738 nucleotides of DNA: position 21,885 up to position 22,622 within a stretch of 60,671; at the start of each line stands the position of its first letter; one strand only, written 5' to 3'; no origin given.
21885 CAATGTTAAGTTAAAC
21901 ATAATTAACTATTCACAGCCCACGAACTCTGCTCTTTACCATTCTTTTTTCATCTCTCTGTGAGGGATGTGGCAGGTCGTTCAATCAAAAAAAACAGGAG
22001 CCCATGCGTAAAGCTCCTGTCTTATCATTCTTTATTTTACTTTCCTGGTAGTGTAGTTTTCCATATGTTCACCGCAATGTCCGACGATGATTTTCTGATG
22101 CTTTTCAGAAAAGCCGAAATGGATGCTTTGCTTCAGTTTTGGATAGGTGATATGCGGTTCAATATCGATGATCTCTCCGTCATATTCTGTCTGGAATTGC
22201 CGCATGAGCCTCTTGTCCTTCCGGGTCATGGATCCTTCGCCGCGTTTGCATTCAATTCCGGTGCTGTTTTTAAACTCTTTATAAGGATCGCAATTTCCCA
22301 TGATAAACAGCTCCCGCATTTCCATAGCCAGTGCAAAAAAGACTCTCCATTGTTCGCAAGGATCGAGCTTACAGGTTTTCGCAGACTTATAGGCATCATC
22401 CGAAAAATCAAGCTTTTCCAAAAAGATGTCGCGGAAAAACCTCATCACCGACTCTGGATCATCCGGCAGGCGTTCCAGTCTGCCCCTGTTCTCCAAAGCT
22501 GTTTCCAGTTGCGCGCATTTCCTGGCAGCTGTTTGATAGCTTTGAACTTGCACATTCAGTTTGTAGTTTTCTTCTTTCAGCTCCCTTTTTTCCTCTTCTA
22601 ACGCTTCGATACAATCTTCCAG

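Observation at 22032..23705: Insulated, A+T-rich orphan gene for a 550-aa three-module protein of no recognisable family (candidate stand-alone defence-type gene)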

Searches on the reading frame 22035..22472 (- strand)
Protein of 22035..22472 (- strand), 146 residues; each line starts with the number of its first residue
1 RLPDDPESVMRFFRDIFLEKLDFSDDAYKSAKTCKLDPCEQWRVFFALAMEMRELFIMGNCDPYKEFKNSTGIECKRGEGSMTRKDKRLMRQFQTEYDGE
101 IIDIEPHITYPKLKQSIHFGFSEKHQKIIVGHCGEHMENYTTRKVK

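Call 34: search_solved_structures(query=A2, max_evalue=10, show_alignments=3)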
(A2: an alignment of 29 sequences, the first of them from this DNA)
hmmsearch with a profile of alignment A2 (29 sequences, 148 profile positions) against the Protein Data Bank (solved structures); distinct sequences matched with E-value up to 10: 20.
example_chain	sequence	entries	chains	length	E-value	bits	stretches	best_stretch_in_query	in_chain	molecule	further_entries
6ksq_A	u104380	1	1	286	0.077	16.1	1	48-130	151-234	Heat shock protein HSP 90-alpha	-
1qb2_A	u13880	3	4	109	0.16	15.1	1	43-96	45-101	HUMAN SIGNAL RECOGNITION PARTICLE 54 KD PROTEIN | SRP54M | Signal recognition particle 54 kDa protein (SRP54)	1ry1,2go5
3hjc_A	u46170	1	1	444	0.17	15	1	45-130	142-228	Heat shock protein 83-1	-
1mfq_C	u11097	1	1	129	0.22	14.7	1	43-96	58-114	signal recognition particle 54kDa protein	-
9xj8_A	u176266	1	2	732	0.25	14.5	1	49-130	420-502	Heat shock protein HSP 90-alpha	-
7ytt_A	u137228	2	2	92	0.25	14.4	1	84-138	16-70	Protein G3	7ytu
8ffv_A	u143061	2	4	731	0.26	14.4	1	49-130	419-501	Heat shock protein HSP 90-alpha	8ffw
7krj_A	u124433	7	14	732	0.26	14.4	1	49-130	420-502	Heat shock protein HSP 90-alpha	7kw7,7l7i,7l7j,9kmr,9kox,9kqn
7ry0_A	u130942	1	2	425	0.35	14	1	48-130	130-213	Heat shock protein HSP 90-alpha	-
7rxz_A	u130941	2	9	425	0.36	13.9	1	48-130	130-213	Heat shock protein HSP 90-alpha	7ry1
9uzo_E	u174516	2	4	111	0.37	13.9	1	84-138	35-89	Entry-fusion complex protein OPG086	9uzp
3q6m_A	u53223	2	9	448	0.41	13.8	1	48-130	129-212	Heat shock protein HSP 90-alpha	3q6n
3jaj_z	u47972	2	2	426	0.48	13.5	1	44-96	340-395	SRP54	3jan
6r6g_AB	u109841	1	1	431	0.56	13.3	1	44-96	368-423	Signal recognition particle 54 kDa protein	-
4ue5_D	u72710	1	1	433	0.59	13.2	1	44-96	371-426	SIGNAL RECOGNITION PARTICLE 54 KDA PROTEIN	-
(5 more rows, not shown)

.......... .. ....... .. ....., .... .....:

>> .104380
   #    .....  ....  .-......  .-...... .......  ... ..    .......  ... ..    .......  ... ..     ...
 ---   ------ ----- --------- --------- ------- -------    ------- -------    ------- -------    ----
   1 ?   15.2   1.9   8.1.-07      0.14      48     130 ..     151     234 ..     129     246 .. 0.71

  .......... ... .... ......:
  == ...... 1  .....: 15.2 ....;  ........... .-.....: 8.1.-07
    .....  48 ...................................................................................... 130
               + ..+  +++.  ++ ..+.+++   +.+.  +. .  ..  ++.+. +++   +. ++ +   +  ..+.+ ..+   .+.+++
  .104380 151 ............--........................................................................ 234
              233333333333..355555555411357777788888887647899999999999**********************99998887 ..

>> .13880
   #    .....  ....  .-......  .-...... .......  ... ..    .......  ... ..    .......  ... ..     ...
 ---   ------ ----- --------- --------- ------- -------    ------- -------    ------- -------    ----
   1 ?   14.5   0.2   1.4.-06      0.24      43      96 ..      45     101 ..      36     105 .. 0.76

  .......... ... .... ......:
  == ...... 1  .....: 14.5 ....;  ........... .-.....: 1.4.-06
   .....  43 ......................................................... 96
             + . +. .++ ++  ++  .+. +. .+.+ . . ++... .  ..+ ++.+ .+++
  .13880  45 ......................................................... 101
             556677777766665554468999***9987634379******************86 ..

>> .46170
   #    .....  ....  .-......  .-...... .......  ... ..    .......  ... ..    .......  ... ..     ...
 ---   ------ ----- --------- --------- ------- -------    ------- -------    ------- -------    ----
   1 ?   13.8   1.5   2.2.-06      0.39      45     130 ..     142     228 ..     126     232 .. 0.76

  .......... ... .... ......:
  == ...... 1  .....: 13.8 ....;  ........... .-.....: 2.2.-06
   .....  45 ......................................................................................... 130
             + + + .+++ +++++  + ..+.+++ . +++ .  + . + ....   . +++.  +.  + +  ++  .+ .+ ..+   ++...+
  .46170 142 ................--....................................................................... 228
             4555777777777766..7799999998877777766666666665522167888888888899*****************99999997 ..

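Call 35: search_protein_families(library=pfam, alignment_id=A2, max_evalue=1)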
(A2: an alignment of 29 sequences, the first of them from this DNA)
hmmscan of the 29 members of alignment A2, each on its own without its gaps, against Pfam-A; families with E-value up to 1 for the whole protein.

A. member 1, seq(146 aa): 0 families

B. families by the number of members that match (of 29 scanned): 9 families
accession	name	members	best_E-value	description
PF04478.17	Mid2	2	0.052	Mid2 like cell wall stress sensor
PF03987.20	Autophagy_act_C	1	0.0045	Autophagocytosis associated protein, active-site domain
PF09211.15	DUF1958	1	0.0068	Domain of unknown function (DUF1958)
PF25566.1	RIMB1_N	1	0.016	RIMB1-like, N-terminal domain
PF06777.17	HBB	1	0.023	Helical and beta-bridge domain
PF09331.17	DUF1985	1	0.099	Domain of unknown function (DUF1985)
PF03101.21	FAR1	1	0.11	FAR1 DNA-binding domain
PF19058.5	DUF5754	1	0.13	Family of unknown function (DUF5754)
PF14813.11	NADH_B2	1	0.15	NADH dehydrogenase 1 beta subcomplex subunit 2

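Call 39: predict_structure(alignment_id=A2)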
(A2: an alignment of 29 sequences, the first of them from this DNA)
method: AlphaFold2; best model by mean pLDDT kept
length: 146 residues; sequences in the alignment: 29
mean_pLDDT: 90.7   pTM: 0.86
mean pLDDT of the five models: 90.7, 90.4, 86.6, 85.3, 85.3
residues with pLDDT >= 90: 112; 70-90: 26; 50-70: 7; < 50: 1
segments of 3 or more residues with pLDDT < 50: none
pLDDT, mean of each block of 10 residues (from residue 1): 87 96 96 94 97 96 96 88 79 91 94 94 97 86 55
secondary structure, 60 per line:
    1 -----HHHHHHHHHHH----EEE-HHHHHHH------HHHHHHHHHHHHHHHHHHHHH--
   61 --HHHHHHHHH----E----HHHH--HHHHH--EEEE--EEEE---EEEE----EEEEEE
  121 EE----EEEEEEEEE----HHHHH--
elements in order: H6-16 E21-23 H25-31 H38-58 H63-71 H81-84 H87-91 E94-97 E100-103 E107-110 E115-122 E127-135 H140-144

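Call 43: fold_search(model_id=the predicted structure, library=pdb)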
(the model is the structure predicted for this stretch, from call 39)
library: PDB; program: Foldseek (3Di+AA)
matches with E <= 10: 414; with E <= 0.001: 0
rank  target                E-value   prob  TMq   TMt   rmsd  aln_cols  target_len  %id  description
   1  3g5o_B                6.6e-02  0.63  0.30  0.48   8.8       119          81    9  The crystal structure of the toxin-antitoxin complex RelBE2 (Rv2865-2866) from Mycobacterium tuberculosis (released 2009-04-14)
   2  7xbj_A                9.7e-02  0.33  0.28  0.16   8.0       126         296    9  Txp40, an insecticidal toxin protein from Xenorhabdus nematophila (released 2023-03-29)
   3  3g5o_C                1.3e-01  0.47  0.30  0.45   7.9       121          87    8  The crystal structure of the toxin-antitoxin complex RelBE2 (Rv2865-2866) from Mycobacterium tuberculosis (released 2009-04-14)
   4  9w3a_A                1.3e-01  0.20  0.23  0.29  13.7       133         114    8  Crystal structure of PfiAT toxin-antitoxin complex (released 2026-02-11)
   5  4fxh_B                1.5e-01  0.33  0.28  0.40  12.1       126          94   11  Crystal structure of the isolated E. coli RelE toxin, P212121 form (released 2012-08-29)
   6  9w3a_B                1.6e-01  0.18  0.23  0.29  13.9       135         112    8  Crystal structure of PfiAT toxin-antitoxin complex (released 2026-02-11)
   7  2khe_MODEL_1_A        2.0e-01  0.47  0.34  0.49   6.7       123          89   13  Solution Structure of the Bacterial Toxin Rele from Thermus Thermophilus HB8 (released 2010-03-31)
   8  7xbj_B                2.4e-01  0.44  0.35  0.21   5.5       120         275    8  Txp40, an insecticidal toxin protein from Xenorhabdus nematophila (released 2023-03-29)
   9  7v5y_E                3.3e-01  0.35  0.31  0.49   7.0       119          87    8  Crystal structure of hexameric complex of Sa2YoeB-Sa2YefM toxin-antitoxin from Staphylococcus aureus (released 2021-12-15)
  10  9w3a_D                3.5e-01  0.13  0.23  0.30  13.8       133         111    8  Crystal structure of PfiAT toxin-antitoxin complex (released 2026-02-11)
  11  9w3a_C                4.2e-01  0.12  0.23  0.29  13.9       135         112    8  Crystal structure of PfiAT toxin-antitoxin complex (released 2026-02-11)
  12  2otr_MODEL_1_A        5.1e-01  0.21  0.30  0.45  11.4       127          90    9  Solution Structure of Conserved Hypothetical Protein HP0892 from Helicobacter pylori (released 2007-12-18)
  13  4v7k_Ay               5.4e-01  0.38  0.37  0.52   6.6       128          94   14  Structure of RelE nuclease bound to the 70S ribosome (postcleavage state) (released 2014-07-09)
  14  2kc8_MODEL_1_A        5.4e-01  0.28  0.33  0.47   9.4       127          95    9  Structure of E. coli toxin RelE (R81A/R83A) mutant in complex with antitoxin RelBc (K47-L79) peptide (released 2009-03-17)
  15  9g12_B                5.4e-01  0.21  0.29  0.44   9.2       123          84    8  Mycobacterium tuberculosis RelBE1 toxin-antitoxin system; rv1247c (relB1 antitoxin), rv1246c (relE1 toxin) (released 2025-12-17)
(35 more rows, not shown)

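Call 81: find_homologous_proteins(query=A2, max_evalue=0.001)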
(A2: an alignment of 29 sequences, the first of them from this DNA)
Query A2 (29 sequences) (146 aa, profile of the alignment): 16 proteins with E <= 0.001 among 926 candidates.
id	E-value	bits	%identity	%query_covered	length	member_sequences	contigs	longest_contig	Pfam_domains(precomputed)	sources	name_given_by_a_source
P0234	3.3e-57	210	56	99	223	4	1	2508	-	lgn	-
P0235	4.5e-57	210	54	99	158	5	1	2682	-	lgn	-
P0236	2.9e-56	207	39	99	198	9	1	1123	-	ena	-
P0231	3.4e-56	207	52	99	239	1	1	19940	-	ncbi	-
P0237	5.9e-55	203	58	99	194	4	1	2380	-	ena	-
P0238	5.1e-54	200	54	99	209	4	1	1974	-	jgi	jgi:hypothetical protein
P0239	7.0e-52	193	32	95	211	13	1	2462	-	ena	-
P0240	8.5e-47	177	50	88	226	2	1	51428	-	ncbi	-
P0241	4.9e-39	152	59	65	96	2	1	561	-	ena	-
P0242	1.1e-38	150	33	90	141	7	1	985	-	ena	-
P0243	1.2e-35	140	28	97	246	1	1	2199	-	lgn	-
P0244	2.0e-32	130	43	66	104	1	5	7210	-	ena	-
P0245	2.1e-28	117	33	98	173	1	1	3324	-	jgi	jgi:hypothetical protein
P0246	3.8e-28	116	31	98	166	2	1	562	-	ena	-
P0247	7.6e-28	115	69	51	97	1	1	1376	-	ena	-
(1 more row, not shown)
